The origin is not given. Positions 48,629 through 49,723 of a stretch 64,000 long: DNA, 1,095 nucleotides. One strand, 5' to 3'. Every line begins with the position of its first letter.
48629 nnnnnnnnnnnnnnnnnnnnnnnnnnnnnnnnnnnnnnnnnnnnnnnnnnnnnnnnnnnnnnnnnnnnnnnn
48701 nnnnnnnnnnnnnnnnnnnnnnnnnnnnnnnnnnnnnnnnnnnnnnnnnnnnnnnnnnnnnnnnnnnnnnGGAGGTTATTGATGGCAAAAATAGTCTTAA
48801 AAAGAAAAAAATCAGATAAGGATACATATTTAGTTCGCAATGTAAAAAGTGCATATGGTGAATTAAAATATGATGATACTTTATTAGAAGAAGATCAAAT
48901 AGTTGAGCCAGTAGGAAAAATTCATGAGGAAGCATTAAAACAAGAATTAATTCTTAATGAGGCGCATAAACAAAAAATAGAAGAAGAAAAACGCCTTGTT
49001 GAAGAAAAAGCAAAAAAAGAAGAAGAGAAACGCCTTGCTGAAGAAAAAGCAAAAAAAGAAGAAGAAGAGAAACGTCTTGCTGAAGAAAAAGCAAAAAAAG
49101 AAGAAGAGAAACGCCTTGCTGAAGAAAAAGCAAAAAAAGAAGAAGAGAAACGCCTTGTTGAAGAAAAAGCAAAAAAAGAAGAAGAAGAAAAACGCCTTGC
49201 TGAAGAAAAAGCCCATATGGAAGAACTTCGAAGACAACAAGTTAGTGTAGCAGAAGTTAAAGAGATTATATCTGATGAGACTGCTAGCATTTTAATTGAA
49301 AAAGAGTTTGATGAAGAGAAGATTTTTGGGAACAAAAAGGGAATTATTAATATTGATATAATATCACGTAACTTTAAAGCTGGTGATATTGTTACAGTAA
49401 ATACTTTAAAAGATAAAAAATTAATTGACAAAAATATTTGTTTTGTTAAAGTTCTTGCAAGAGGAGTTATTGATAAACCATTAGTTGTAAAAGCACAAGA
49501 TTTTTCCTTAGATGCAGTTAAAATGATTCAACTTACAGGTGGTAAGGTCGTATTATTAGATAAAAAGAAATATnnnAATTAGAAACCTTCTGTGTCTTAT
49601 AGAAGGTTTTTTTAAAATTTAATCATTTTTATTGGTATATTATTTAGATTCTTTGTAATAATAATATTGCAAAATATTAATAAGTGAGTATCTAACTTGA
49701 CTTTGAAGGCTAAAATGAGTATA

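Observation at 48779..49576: uL15-like C-terminal domain fused to a contraction-prone Glu/Lys tandem repeat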

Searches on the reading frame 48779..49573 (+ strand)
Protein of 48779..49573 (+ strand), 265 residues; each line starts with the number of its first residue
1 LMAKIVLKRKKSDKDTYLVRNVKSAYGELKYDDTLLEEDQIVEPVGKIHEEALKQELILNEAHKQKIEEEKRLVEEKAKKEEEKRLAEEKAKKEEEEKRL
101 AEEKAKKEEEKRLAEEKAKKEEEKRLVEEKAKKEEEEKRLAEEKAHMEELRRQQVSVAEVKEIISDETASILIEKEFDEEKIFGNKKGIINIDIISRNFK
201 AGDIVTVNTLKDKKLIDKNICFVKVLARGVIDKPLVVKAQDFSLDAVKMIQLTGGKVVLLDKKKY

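Call 4: search_protein_families(library=pfam, proteins=[window:48779-49573:+], max_evalue=1)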
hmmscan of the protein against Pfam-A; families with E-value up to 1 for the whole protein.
window:48779-49573:+ (265 aa): 4 families
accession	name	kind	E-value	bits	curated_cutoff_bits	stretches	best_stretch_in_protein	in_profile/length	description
PF00828.25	Ribosomal_L27A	-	1.2e-11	45.3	21.5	1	190-258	2-72/72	Ribosomal proteins 50S-L15, 50S-L18e, 60S-L27A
PF16198.10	TruB_C_2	-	0.033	14.8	29.3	1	144-159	14-29/66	tRNA pseudouridylate synthase B C-terminal domain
PF12037.13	ATAD3_N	-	0.076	12.8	25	1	47-175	53-180/265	ATPase family AAA domain-containing protein 3, N-terminal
PF05262.16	Borrelia_P83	-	0.47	9.3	33.6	1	50-166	227-336/489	Borrelia P83/100 protein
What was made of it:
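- On Pfam PF00828 Ribosomal_L27A domain (L15 / L18e / L27A superfamily): It scores 45.3 bits, E 1.2e-11, over profile positions 2-72 of 72 (call 4).
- Checked: Pfam PF00828 Ribosomal_L27A: E 1.2e-11, 45.3 bits against a cut-off of 21.5, residues 190-258 (call 4).
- Pfam PF00828 E 1.2e-11 (call 4).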

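Call 5: search_protein_families(library=ncbifam, proteins=[window:48779-49573:+], max_evalue=1)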
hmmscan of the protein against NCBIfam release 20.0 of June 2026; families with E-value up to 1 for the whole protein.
window:48779-49573:+ (265 aa): 8 families
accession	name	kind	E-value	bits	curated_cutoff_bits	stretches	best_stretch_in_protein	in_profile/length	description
TIGR01071.1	rplO_bact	equivalog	1.5e-10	41.1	77.95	1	183-257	69-143/144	50S ribosomal protein L15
NF003079.0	PRK04005.1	equivalog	0.00017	21.2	85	1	224-261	68-105/121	50S ribosomal protein L18e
TIGR02794.1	tolA_full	equivalog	0.0037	16.5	59.45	1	61-154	85-186/362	cell envelope integrity protein TolA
NF047351.1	lipase_YSIRK_Sa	exception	0.26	9.5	650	1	64-147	164-293/704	YSIRK-targeted triacylglycerol lipase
NF053710.1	RNA_heli_RhlE2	exception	0.3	9.4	925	1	64-186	382-491/635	RNA helicase RhlE2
NF045509.1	CellDiv_HetF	equivalog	0.35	9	1200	1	36-161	443-568/836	cell division protein HetF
NF045780.1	TrlF_fam_ATP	equivalog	0.48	9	350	1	23-186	393-706/944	TrlF family AAA-like ATPase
NF033847.1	MCP_Sipho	equivalog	0.85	8.7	75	0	47-161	24-131/549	major capsid protein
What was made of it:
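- On Canonical uL15 / RplO (NCBIfam TIGR01071 equivalog): Only profile positions 69-143 of 144 are matched (call 5).
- Closest known: Bacterial ribosomal protein uL15. Different: It scores below the equivalog cut-off (call 5).
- TIGR01071 matches only profile positions 69-143 of 144 and scores 41 bits against a 78-bit cut-off (call 5). It scores 41 bits against the 78-bit cut-off of the rplO equivalog model (call 5).
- Tried and rejected: The Pfam hits to the repeat (ATAD3_N, Borrelia_P83, TolA and others) are low-complexity matches far below their cut-offs (calls 4, 5).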

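Call 59: search_protein_families(library=phrogs, proteins=[window:48782-49573:+], max_evalue=0.01)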
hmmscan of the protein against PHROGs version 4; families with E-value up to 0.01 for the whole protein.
window:48782-49573:+ (264 aa): 0 families

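Call 60: search_protein_families(library=padloc, proteins=[window:48782-49573:+], max_evalue=0.01)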
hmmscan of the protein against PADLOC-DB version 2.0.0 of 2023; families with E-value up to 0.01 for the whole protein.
window:48782-49573:+ (264 aa): 0 families

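Call 62: list_cluster_members(proteins=[window:48782-49573:+, P0001, P0002, P0003, P0004, P0006, P0074, P0079, P0081])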
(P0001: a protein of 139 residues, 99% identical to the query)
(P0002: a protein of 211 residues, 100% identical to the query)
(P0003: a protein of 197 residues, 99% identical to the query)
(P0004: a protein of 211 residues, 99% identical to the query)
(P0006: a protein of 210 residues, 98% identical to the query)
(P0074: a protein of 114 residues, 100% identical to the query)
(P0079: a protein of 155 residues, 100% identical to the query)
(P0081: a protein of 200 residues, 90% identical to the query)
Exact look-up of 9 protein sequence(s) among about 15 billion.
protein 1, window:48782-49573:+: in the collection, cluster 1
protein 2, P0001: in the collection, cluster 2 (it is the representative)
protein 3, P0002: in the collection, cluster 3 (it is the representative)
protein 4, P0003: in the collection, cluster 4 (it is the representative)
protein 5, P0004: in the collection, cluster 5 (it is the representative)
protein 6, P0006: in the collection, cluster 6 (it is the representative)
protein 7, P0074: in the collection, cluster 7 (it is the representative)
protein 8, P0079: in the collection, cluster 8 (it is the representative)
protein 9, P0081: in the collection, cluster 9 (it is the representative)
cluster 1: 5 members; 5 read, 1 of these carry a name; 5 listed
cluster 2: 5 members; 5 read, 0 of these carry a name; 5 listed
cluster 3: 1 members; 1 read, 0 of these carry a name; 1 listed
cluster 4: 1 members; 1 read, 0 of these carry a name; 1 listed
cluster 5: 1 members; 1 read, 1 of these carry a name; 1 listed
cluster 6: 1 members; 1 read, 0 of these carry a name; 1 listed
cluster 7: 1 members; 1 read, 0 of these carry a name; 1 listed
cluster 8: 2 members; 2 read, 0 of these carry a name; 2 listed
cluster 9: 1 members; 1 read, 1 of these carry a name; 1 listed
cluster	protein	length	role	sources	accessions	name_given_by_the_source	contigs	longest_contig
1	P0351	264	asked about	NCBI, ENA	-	-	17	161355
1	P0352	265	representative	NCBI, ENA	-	-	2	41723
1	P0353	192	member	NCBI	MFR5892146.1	MAG: uL15 family ribosomal protein [Bacilli bacterium]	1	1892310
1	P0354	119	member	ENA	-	-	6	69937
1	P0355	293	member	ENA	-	-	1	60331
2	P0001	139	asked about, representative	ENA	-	-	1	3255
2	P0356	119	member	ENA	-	-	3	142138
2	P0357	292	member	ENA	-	-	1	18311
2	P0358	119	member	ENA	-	-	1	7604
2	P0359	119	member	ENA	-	-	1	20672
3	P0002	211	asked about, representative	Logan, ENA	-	-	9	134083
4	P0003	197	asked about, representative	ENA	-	-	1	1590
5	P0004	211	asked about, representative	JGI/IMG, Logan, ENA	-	ribosomal protein L18e/L15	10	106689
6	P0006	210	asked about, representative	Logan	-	-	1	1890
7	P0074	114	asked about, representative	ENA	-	-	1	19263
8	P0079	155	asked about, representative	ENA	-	-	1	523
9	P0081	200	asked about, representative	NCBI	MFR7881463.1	MAG: hypothetical protein ACLU5J_08325 [Christensenellales bacterium]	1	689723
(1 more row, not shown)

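Call 64: find_encoding_contigs(protein=P0353, flank=10000, max_places=3)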
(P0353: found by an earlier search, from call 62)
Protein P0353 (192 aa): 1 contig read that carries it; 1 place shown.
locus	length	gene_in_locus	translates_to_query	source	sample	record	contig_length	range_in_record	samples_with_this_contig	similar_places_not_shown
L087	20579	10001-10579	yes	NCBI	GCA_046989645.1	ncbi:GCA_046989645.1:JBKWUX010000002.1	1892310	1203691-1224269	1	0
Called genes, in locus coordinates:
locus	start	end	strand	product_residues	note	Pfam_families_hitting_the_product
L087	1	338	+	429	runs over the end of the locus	PF00206:Lyase_1, PF10397:ADSL_C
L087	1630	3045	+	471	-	PF00890:FAD_binding_2 (faint), PF01134:GIDA (faint), PF01266:DAO (faint), PF01946:Thi4 (faint), PF03486:HI0933_like (faint), PF05834:Lycopene_cycl (faint), PF07992:Pyr_redox_2 (faint), PF21688:FAD-depend_C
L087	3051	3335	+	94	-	PF00156:Pribosyltran (weak)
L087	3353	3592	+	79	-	PF00156:Pribosyltran (weak)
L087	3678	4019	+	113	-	-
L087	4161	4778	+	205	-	PF07261:DnaB_2 (faint), PF21984:DnaD_N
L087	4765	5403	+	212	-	PF00730:HhH-GPD, PF00633:HHH (weak)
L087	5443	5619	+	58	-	PF10957:Spore_Cse60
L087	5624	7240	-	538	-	PF05833:NFACT_N, PF05670:NFACT-R_1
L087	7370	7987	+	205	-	PF00625:Guanylate_kin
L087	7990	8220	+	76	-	PF01192:RNA_pol_Rpb6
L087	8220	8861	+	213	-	PF02074:Peptidase_M32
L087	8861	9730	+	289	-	PF02074:Peptidase_M32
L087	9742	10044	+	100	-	-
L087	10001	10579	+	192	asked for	PF00828:Ribosomal_L27A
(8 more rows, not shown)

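Call 65: find_encoding_contigs(protein=P0354, flank=1500, max_places=6)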
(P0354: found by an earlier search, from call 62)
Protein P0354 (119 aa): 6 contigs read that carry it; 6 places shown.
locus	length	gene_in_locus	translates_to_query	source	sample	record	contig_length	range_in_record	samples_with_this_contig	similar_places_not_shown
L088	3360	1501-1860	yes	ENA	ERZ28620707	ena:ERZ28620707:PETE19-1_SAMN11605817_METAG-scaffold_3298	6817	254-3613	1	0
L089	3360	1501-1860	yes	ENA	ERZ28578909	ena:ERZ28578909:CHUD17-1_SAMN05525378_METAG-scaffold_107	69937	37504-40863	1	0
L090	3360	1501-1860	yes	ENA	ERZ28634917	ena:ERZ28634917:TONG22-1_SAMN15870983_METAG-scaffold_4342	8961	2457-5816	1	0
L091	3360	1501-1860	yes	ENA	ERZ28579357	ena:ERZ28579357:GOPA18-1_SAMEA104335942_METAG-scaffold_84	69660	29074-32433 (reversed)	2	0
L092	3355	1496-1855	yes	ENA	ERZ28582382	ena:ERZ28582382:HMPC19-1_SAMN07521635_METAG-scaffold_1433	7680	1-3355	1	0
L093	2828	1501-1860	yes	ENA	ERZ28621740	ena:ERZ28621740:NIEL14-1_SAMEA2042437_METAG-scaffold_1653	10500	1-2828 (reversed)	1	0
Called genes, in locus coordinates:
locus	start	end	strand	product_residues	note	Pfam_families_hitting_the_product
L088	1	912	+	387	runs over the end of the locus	?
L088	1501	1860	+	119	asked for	PF00828:Ribosomal_L27A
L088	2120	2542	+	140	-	PF00164:Ribosom_S12_S23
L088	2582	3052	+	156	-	PF00177:Ribosomal_S7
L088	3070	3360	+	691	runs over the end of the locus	PF00009:GTP_EFTU, PF03144:GTP_EFTU_D2, PF22042:EF-G_D2, PF14492:EFG_III, PF16658:RF3_C (weak), PF03764:EFG_IV, PF00679:EFG_C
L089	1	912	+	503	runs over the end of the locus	PF02074:Peptidase_M32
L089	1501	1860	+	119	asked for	PF00828:Ribosomal_L27A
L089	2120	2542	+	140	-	PF00164:Ribosom_S12_S23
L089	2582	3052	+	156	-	PF00177:Ribosomal_S7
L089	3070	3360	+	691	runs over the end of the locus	PF00009:GTP_EFTU, PF03144:GTP_EFTU_D2, PF22042:EF-G_D2, PF14492:EFG_III, PF16658:RF3_C (weak), PF03764:EFG_IV, PF00679:EFG_C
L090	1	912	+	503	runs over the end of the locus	PF02074:Peptidase_M32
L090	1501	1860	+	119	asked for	PF00828:Ribosomal_L27A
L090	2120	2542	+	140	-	PF00164:Ribosom_S12_S23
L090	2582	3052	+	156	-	PF00177:Ribosomal_S7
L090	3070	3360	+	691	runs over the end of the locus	PF00009:GTP_EFTU, PF03144:GTP_EFTU_D2, PF22042:EF-G_D2, PF14492:EFG_III, PF16658:RF3_C (weak), PF03764:EFG_IV, PF00679:EFG_C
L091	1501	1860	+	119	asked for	PF00828:Ribosomal_L27A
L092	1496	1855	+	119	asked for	PF00828:Ribosomal_L27A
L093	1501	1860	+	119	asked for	PF00828:Ribosomal_L27A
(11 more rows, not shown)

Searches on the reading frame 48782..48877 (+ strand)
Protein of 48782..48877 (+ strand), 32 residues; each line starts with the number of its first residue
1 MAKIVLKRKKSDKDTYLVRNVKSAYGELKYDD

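Call 45: search_solved_structures(query=A3, max_evalue=10, show_alignments=3)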
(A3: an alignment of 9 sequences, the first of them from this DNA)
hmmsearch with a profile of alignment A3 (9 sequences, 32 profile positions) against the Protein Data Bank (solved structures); distinct sequences matched with E-value up to 10: 0.
